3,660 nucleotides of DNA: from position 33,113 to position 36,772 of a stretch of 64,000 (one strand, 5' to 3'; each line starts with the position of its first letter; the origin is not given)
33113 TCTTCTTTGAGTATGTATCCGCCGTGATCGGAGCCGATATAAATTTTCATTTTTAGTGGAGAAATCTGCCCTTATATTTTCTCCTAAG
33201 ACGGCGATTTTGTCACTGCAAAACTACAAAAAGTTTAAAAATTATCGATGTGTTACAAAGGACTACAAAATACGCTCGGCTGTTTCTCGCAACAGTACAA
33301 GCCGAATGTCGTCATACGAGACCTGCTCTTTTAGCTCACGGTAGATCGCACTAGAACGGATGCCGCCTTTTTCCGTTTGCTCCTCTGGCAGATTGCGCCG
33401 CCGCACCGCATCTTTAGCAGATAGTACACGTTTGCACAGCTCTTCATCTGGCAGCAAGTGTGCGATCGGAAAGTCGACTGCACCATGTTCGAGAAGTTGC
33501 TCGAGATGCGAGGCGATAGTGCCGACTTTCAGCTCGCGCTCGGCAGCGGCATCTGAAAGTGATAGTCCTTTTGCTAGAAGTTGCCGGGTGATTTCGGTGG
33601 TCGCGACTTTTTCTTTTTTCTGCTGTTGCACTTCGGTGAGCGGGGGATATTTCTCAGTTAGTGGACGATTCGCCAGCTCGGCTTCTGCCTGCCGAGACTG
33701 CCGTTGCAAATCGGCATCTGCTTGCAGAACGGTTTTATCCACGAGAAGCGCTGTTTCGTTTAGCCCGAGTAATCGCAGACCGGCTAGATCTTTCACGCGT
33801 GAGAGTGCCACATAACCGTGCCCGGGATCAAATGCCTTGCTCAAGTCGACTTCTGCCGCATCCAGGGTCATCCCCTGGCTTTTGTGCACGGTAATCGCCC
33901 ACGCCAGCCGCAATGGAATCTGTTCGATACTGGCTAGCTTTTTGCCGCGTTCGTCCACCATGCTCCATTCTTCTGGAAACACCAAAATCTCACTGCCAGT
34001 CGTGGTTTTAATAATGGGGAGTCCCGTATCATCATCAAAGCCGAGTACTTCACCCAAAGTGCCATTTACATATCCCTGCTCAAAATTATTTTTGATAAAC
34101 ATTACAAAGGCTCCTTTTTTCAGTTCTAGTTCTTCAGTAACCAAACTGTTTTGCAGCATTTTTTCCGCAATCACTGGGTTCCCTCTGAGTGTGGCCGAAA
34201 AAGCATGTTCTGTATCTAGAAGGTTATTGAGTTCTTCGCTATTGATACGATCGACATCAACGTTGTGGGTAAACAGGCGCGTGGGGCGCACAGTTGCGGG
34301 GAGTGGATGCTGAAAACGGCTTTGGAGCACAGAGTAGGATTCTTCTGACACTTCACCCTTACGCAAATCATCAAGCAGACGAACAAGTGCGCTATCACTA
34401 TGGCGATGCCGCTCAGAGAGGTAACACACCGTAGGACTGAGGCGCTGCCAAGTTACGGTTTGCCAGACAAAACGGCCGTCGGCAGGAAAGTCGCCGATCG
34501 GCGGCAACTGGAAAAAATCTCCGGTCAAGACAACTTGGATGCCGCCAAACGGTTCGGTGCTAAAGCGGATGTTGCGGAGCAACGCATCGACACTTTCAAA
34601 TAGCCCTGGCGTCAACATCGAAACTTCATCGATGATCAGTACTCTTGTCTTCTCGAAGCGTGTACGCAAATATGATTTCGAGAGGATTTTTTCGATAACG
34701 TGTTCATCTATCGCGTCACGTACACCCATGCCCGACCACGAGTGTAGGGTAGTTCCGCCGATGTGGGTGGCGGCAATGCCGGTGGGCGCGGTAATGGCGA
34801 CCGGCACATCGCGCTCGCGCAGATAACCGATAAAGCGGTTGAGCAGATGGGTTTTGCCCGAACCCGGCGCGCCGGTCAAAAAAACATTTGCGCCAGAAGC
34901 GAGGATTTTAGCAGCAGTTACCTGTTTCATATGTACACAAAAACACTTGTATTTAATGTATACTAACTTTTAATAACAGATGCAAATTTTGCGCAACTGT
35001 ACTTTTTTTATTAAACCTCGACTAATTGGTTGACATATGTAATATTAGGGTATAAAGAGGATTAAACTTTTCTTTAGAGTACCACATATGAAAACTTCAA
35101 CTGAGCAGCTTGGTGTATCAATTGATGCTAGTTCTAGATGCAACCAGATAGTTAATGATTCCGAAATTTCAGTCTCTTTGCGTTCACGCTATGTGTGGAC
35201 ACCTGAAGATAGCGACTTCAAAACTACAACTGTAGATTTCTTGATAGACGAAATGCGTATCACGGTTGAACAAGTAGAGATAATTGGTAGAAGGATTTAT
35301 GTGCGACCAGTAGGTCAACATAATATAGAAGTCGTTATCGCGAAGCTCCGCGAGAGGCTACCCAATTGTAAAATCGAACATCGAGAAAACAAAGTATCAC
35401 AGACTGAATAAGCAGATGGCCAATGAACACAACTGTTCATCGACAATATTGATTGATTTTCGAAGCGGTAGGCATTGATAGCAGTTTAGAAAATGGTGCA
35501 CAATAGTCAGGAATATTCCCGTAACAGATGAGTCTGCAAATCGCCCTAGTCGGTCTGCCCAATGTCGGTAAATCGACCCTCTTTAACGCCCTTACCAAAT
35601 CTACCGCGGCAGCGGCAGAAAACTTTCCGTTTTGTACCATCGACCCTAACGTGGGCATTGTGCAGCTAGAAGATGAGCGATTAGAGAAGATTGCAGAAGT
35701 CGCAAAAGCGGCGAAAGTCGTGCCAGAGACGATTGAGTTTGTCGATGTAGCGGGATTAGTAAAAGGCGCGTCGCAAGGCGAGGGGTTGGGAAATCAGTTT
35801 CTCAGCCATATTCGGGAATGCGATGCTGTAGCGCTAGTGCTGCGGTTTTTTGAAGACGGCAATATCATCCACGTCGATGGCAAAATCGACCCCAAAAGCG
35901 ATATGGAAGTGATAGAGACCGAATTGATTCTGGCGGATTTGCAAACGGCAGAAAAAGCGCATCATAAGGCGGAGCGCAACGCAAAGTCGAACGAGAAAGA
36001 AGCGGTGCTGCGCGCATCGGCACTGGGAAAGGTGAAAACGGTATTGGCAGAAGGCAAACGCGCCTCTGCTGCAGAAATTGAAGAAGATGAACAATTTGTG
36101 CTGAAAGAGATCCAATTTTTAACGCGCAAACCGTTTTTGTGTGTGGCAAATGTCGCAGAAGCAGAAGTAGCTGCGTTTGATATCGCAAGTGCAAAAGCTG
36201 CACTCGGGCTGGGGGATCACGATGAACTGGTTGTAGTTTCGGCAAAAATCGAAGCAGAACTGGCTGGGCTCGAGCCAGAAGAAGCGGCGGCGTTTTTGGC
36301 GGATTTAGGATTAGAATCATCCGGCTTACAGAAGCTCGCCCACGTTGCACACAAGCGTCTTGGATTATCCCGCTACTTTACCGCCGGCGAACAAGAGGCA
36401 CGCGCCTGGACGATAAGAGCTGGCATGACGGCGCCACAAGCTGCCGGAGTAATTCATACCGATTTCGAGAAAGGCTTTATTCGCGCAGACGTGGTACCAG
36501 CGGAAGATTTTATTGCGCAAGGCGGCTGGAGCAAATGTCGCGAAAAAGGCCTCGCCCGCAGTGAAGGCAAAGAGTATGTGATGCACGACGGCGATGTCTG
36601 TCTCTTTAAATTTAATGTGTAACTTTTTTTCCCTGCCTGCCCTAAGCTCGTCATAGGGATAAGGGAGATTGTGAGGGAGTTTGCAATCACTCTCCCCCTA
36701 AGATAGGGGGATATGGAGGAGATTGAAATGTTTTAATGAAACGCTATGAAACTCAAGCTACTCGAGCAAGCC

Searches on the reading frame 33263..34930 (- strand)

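Call 6: search_protein_families(library=pfam, proteins=[window:33263-34930:-], max_evalue=0.001)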
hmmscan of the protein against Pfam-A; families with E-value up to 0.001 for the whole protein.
window:33263-34930:- (555 aa): 11 families
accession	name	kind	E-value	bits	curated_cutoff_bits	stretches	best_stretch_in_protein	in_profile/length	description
PF05970.20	PIF1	-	3.7e-34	118.7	25.9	1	2-150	11-160/223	PIF1-like helicase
PF13604.12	AAA_30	-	9.1e-17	61.9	27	1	3-196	6-175/191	AAA domain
PF13245.12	AAA_19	-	1.7e-14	54.6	25.1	1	6-146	4-133/134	AAA domain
PF14493.12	HTH_40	-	2.2e-14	53.9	27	1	444-546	1-89/89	Helix-turn-helix domain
PF13401.12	AAA_22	-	2e-08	35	27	1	15-137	7-122/130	AAA domain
PF21530.3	Pif1_2B_dom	-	3.6e-07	30.2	23.9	1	256-298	4-47/47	DNA helicase Pif1, 2B domain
PF07728.20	AAA_5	-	1e-06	29.2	22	1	15-134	1-106/139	AAA domain (dynein-related subfamily)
PF01443.25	Viral_helicase1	-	1.5e-06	28.7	21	0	18-145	3-100/228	Viral superfamily 1 RNA helicase core domain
PF13191.12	AAA_16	-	2e-05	25.6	32.6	1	14-189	25-141/167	AAA ATPase domain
PF03266.21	NTPase_1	-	4.6e-05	23.8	23.9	0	15-44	1-30/168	NTPase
PF07693.20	KAP_NTPase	-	0.00022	21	20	1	14-104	21-97/293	KAP family P-loop domain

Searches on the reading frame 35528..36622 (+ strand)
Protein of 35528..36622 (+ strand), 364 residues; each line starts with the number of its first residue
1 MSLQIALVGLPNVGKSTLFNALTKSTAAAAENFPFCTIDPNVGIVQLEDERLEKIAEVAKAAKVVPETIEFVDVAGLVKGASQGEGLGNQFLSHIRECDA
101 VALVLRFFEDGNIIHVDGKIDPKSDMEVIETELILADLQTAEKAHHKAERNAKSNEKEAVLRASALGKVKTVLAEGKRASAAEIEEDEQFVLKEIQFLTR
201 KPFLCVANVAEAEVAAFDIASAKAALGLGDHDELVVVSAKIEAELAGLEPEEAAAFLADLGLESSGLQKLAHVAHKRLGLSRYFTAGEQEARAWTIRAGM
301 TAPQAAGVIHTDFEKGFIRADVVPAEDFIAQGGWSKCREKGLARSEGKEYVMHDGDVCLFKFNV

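Call 7: search_protein_families(library=pfam, proteins=[window:35528-36622:+], max_evalue=0.001)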
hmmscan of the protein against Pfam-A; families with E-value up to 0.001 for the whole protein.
window:35528-36622:+ (364 aa): 3 families
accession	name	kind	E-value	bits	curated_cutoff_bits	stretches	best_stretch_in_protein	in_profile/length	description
PF06071.19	YchF-GTPase_C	-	3.8e-37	126.7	27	1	280-363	1-84/84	Protein of unknown function (DUF933)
PF01926.29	MMR_HSR1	-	1.7e-23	83.3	21.9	1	4-110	1-86/113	50S ribosome-binding GTPase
PF02421.24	FeoB_N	-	1.3e-08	35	27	1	4-52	2-49/156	Ferrous iron transport protein B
